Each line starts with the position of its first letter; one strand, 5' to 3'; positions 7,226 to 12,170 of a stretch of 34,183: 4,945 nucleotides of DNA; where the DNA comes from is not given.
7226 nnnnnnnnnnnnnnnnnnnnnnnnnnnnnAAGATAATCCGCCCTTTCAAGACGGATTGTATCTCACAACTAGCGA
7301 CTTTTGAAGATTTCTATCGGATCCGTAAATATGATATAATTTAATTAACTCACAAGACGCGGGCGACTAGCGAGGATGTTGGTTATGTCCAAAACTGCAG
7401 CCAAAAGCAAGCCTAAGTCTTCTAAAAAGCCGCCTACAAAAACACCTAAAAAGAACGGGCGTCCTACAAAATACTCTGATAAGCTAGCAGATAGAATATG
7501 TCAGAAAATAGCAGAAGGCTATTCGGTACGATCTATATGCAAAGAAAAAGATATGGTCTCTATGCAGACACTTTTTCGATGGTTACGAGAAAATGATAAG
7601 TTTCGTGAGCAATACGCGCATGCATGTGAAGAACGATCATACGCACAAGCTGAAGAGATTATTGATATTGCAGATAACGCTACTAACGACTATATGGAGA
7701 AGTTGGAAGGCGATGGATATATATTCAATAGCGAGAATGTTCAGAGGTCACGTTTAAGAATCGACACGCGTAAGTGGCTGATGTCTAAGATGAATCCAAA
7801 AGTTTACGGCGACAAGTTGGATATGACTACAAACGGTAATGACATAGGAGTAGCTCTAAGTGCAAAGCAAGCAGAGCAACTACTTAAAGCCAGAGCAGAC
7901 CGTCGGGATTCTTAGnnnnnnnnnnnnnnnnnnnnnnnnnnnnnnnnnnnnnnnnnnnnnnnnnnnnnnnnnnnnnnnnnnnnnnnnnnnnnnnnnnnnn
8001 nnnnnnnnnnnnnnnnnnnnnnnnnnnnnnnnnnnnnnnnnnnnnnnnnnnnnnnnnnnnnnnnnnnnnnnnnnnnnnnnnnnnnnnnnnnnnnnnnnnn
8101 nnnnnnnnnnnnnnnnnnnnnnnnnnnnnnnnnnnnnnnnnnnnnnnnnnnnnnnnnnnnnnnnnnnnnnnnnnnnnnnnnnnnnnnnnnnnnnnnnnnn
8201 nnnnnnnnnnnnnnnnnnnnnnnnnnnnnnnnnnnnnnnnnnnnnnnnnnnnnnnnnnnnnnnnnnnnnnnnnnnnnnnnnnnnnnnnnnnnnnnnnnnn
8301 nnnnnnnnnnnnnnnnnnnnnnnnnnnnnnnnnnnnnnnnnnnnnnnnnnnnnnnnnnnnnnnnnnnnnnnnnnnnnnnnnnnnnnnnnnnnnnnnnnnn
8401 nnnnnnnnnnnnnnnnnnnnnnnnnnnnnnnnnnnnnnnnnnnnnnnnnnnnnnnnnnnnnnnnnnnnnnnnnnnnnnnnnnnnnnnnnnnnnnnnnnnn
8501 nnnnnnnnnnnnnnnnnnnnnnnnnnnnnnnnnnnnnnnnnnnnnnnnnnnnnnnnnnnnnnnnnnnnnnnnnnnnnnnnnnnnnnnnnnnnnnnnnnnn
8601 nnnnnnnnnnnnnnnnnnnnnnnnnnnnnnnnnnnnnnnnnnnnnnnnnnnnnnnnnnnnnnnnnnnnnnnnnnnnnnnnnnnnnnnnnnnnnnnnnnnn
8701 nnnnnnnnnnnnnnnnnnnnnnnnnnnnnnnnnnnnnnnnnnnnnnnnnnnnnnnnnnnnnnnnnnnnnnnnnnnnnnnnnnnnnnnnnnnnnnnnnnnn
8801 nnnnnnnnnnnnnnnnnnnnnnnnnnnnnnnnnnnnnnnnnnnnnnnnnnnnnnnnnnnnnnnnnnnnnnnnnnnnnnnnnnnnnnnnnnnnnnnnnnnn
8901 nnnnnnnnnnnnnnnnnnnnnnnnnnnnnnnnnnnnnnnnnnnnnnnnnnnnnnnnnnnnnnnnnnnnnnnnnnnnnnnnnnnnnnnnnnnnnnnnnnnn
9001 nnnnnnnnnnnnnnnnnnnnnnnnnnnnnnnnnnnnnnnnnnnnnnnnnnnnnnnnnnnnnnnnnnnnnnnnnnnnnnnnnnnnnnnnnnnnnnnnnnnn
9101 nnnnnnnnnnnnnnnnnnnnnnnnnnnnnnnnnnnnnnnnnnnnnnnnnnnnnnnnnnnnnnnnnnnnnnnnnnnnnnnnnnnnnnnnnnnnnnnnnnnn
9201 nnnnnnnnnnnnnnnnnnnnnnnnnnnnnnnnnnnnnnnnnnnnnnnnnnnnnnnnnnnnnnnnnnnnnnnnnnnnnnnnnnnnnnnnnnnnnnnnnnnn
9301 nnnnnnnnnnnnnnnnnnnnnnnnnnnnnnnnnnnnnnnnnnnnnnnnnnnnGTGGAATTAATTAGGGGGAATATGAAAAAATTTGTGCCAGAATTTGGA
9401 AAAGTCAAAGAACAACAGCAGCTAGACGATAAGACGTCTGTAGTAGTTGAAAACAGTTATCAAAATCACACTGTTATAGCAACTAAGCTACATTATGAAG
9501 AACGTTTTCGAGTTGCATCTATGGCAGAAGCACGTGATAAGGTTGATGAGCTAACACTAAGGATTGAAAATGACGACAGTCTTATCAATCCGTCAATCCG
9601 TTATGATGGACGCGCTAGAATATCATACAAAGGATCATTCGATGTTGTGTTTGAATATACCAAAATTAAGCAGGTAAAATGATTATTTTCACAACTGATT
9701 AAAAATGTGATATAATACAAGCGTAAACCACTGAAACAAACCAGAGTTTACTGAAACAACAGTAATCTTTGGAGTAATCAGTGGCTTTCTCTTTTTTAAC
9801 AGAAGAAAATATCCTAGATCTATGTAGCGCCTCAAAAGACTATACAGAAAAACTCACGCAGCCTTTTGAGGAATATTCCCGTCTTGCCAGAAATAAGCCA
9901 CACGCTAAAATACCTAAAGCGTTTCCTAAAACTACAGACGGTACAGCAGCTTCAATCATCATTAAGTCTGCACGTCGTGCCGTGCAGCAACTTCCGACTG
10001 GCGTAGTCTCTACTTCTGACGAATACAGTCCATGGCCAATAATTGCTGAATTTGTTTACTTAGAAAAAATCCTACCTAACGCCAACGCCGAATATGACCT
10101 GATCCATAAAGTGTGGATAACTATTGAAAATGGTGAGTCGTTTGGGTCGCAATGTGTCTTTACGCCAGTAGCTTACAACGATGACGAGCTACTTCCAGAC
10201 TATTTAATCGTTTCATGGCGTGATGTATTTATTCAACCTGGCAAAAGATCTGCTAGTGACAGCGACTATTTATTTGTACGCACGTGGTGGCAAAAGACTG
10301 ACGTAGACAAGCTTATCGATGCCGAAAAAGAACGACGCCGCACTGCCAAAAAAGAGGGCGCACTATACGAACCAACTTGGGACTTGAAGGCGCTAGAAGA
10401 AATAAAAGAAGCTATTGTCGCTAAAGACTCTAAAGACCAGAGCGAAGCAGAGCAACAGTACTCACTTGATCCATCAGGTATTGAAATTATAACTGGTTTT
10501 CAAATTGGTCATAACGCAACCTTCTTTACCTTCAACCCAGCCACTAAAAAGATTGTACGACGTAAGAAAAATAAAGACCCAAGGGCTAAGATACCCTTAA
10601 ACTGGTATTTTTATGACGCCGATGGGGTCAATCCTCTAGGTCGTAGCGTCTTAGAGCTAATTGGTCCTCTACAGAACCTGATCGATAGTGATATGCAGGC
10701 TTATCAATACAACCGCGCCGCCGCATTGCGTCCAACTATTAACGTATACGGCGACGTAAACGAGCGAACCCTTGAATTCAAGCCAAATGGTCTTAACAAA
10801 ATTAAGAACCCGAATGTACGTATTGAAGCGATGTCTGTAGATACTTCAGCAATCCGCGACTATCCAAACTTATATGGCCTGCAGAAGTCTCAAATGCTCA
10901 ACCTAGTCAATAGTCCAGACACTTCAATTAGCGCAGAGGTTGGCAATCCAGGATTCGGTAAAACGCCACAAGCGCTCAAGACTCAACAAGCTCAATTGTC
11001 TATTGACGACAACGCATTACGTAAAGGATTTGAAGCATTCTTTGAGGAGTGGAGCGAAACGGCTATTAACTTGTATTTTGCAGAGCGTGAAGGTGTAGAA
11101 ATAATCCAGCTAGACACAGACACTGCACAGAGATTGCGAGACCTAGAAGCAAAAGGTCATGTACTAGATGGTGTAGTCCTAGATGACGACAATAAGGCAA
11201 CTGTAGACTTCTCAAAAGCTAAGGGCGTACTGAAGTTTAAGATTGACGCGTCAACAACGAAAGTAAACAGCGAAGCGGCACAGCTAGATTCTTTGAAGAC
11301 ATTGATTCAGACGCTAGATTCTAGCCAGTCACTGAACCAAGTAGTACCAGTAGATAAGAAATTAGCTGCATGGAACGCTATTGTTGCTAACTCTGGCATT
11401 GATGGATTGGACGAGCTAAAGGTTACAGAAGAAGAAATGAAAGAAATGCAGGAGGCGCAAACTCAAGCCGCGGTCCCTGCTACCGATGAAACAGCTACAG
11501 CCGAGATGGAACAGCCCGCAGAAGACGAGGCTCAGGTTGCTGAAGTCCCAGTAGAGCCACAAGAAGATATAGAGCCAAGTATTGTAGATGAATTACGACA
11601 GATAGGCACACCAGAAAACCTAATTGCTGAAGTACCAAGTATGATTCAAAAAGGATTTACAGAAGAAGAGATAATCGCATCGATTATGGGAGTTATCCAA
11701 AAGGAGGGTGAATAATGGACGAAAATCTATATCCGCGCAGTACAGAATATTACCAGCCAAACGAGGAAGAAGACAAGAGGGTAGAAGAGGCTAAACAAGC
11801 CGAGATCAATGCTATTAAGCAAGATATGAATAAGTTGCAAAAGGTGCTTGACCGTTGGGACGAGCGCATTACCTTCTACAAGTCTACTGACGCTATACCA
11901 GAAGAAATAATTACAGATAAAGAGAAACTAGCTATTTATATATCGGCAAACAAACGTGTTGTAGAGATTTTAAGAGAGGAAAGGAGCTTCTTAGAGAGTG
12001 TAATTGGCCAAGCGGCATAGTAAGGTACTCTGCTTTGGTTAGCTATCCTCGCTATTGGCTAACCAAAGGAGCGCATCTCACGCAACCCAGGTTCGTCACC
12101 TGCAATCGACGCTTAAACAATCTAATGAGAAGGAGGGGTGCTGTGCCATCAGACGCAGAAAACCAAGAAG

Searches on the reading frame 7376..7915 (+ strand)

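Call 100: search_protein_families(library=phrogs, proteins=[window:7376-7915:+], max_evalue=0.1)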
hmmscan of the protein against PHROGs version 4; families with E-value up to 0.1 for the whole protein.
window:7376-7915:+ (179 aa): 6 families
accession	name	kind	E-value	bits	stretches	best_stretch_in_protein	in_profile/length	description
phrog_1482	-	head and packaging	5.3e-48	163.4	1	22-160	4-129/147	terminase small subunit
phrog_4102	-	head and packaging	3.7e-07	31.5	1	24-102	6-91/166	terminase small subunit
phrog_309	-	head and packaging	0.0021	19.1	1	7-85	112-192/319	terminase small subunit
phrog_3064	-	head and packaging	0.015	15.8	0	61-85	93-117/175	terminase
phrog_5072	-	unknown function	0.03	15.4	1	39-69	10-44/64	-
phrog_125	-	DNA, RNA and nucleotide metabolism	0.053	14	1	24-102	154-232/254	DNA invertase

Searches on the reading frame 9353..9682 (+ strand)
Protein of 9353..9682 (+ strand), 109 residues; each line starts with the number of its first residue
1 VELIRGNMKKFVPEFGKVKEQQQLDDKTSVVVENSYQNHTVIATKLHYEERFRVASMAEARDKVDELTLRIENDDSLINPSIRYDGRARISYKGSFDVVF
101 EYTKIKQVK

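Call 100: search_protein_families(library=phrogs, proteins=[window:9353-9682:+], max_evalue=0.1)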
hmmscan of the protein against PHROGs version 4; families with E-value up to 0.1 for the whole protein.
window:9353-9682:+ (109 aa): 1 family
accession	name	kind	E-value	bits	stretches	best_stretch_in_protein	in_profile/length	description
phrog_20448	-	unknown function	0.095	13.8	0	27-71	23-61/66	-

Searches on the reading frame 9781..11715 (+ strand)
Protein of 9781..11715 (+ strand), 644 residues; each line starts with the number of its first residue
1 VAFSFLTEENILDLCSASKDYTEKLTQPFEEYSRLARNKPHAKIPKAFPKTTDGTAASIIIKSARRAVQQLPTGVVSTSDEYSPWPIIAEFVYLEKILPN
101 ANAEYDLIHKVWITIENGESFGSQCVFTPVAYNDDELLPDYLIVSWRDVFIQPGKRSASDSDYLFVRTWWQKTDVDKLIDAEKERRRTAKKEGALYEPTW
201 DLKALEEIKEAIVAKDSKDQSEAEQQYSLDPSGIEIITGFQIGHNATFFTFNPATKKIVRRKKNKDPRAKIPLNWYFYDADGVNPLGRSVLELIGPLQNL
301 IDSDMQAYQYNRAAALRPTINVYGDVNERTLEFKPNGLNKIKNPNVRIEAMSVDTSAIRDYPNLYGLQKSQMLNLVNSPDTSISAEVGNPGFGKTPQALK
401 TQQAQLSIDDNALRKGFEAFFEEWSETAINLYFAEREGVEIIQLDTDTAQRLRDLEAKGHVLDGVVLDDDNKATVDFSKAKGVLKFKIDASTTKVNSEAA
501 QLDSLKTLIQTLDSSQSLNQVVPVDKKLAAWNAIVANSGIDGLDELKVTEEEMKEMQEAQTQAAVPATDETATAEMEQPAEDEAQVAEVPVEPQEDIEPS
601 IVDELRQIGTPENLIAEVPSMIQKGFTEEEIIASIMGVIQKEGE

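Call 7: search_protein_families(library=phrogs, proteins=[window:9781-11715:+], max_evalue=0.001)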
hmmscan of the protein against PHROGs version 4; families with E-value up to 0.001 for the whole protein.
window:9781-11715:+ (644 aa): 0 families

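Call 8: search_protein_families(library=pfam, proteins=[window:9781-11715:+], max_evalue=0.01)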
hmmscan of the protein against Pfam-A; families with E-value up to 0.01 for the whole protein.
window:9781-11715:+ (644 aa): 0 families

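Call 106: search_protein_families(library=ncbifam, proteins=[window:9781-11715:+], max_evalue=0.1)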
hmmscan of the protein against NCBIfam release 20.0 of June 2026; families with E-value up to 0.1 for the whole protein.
window:9781-11715:+ (644 aa): 0 families

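Call 108: search_solved_structures(query=window:9781-11715:+, max_evalue=1)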
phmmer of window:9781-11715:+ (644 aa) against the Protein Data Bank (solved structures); distinct sequences matched with E-value up to 1: 1.
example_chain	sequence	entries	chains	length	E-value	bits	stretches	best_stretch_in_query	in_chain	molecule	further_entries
5umw_A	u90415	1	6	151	0.011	18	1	443-486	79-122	Glyoxalase/bleomycin resisance protein/dioxygenase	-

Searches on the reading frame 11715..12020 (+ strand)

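Call 100: search_protein_families(library=phrogs, proteins=[window:11715-12020:+], max_evalue=0.1)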
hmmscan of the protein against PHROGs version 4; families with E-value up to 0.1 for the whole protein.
window:11715-12020:+ (101 aa): 4 families
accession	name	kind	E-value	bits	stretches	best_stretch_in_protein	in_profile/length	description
phrog_24756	-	unknown function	0.0085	17.1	1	7-97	28-112/145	-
phrog_26164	-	unknown function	0.04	14.9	1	18-66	31-78/137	-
phrog_7208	-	unknown function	0.061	14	1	22-95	10-86/204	-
phrog_23256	-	unknown function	0.069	14.1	1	26-47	74-95/128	-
